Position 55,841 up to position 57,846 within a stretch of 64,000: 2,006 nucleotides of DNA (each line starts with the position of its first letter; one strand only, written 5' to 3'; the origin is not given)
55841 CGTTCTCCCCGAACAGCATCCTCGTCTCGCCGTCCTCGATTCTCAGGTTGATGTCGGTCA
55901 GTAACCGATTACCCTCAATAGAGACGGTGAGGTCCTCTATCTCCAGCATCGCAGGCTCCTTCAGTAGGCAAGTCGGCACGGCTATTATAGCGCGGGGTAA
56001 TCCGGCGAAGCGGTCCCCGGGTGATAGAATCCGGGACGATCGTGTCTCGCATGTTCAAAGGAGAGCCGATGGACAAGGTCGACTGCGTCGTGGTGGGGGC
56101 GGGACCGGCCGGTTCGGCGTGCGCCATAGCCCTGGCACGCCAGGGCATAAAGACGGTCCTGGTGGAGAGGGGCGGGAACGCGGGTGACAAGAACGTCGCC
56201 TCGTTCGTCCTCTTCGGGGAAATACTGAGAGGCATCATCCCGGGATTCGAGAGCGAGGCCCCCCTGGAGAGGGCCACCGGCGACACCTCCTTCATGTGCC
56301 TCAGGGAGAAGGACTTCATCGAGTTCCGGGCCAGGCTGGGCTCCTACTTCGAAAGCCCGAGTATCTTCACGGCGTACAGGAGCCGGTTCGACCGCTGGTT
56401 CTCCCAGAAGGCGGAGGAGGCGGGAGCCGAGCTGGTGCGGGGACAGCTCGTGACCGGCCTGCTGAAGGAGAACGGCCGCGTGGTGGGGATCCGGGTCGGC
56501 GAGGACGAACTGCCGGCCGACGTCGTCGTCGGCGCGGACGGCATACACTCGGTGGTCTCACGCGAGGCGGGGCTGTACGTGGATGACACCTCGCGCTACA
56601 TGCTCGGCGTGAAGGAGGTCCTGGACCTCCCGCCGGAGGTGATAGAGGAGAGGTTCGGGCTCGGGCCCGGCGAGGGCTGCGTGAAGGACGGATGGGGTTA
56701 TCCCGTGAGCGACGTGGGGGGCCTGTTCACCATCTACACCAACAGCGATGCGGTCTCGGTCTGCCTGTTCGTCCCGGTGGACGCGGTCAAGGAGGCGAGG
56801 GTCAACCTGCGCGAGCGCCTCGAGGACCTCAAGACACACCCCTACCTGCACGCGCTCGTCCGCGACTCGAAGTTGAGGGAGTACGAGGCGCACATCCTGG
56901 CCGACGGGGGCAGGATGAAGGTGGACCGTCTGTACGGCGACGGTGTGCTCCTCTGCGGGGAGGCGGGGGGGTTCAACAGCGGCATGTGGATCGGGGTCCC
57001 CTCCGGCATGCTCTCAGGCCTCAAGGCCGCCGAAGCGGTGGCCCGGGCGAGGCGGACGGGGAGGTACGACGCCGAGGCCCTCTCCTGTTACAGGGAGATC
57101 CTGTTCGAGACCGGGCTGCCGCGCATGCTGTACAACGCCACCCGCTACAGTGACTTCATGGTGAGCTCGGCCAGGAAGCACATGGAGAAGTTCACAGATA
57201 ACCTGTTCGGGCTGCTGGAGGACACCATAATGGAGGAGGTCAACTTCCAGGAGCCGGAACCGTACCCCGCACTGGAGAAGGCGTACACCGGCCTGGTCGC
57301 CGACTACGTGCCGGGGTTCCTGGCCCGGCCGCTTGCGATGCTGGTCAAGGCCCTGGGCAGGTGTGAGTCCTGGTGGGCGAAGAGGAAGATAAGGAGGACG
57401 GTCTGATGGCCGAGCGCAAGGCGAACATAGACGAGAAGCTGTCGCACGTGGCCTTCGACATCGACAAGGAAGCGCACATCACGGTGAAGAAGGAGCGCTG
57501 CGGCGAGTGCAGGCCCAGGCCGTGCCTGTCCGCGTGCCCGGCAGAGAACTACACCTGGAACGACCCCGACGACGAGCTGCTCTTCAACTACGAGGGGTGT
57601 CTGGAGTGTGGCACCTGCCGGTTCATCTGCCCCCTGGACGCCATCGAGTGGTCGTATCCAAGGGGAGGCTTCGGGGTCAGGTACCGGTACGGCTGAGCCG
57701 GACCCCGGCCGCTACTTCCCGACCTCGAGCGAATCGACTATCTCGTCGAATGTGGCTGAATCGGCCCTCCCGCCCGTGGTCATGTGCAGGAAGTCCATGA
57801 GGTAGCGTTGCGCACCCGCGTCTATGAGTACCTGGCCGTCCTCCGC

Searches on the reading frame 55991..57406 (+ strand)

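Call 11: search_protein_families(library=pfam, proteins=[window:55991-57406:+])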
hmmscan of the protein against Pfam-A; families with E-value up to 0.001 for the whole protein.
window:55991-57406:+ (471 aa): 13 families
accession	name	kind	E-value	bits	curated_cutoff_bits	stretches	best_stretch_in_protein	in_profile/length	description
PF01494.25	FAD_binding_3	-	1.5e-13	51.2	22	1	30-204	2-179/349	FAD binding domain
PF12831.13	FAD_oxidored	-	4.4e-11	43.2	27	1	31-182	1-143/416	FAD dependent oxidoreductase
PF01266.30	DAO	-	3.7e-10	40.3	27.9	1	31-65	1-35/353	FAD dependent oxidoreductase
PF07992.20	Pyr_redox_2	-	5.4e-08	33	26.1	1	31-63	2-34/291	Pyridine nucleotide-disulphide oxidoreductase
PF00890.30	FAD_binding_2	-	1.6e-07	31.3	20.4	1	31-66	1-36/414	FAD binding domain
PF03486.20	HI0933_like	-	6.7e-07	29.4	50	1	31-188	2-167/244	HI0933-like protein Rossmann domain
PF01134.28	GIDA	-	5.8e-06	26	22.1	1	31-59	1-29/391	Glucose inhibited division protein A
PF13450.12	NAD_binding_8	-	1.6e-05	25.6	21.9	1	34-65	1-32/68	NAD(P)-binding Rossmann-like domain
PF21162.3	ETFQO_UQ-bd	-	3.4e-05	24.8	27.7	1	203-302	1-95/96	ETF-QO, ubiquinone-binding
PF04820.20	Trp_halogenase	-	6.2e-05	22.5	21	0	130-194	157-223/458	Tryptophan halogenase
PF13738.12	Pyr_redox_3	-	9.1e-05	22.3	30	1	33-65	1-33/305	Pyridine nucleotide-disulphide oxidoreductase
PF01946.23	Thi4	-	0.00013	21.7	26.2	1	29-61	17-50/235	Thi4 family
PF00070.33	Pyr_redox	-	0.00068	20.6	22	0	33-70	3-43/82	Pyridine nucleotide-disulphide oxidoreductase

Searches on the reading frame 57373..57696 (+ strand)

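Call 11: search_protein_families(library=pfam, proteins=[window:57373-57696:+])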
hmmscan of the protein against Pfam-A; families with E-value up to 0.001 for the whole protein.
window:57373-57696:+ (107 aa): 9 families
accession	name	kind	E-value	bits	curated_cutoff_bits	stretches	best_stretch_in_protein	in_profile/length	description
PF05187.19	Fer4_ETF_QO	-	1.4e-07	32.1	24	1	24-104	24-103/104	Electron transfer flavoprotein-ubiquinone oxidoreductase, 4Fe-4S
PF12797.12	Fer4_2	-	1.5e-07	31.4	24.5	1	70-87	4-21/22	4Fe-4S binding domain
PF14697.11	Fer4_21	-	9.9e-07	29.2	35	0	24-59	22-55/59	4Fe-4S dicluster domain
PF13187.11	Fer4_9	-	1.9e-06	28.3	27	1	42-91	1-52/52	4Fe-4S dicluster domain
PF25160.1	LdpA_Fe-S-bd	-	5.1e-06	26.6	27.6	1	46-92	5-44/49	LdpA Fe-S cluster-binding domain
PF13237.11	Fer4_10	-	3e-05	24.3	25.5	1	36-87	2-53/53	4Fe-4S dicluster domain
PF12838.12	Fer4_7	-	3.6e-05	24.6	27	1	42-90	1-52/52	4Fe-4S dicluster domain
PF00037.32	Fer4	-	8.3e-05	22.7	21.1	1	71-92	3-24/24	4Fe-4S binding domain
PF13247.11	Fer4_11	-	0.00059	20.4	26.2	1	39-93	6-61/100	4Fe-4S dicluster domain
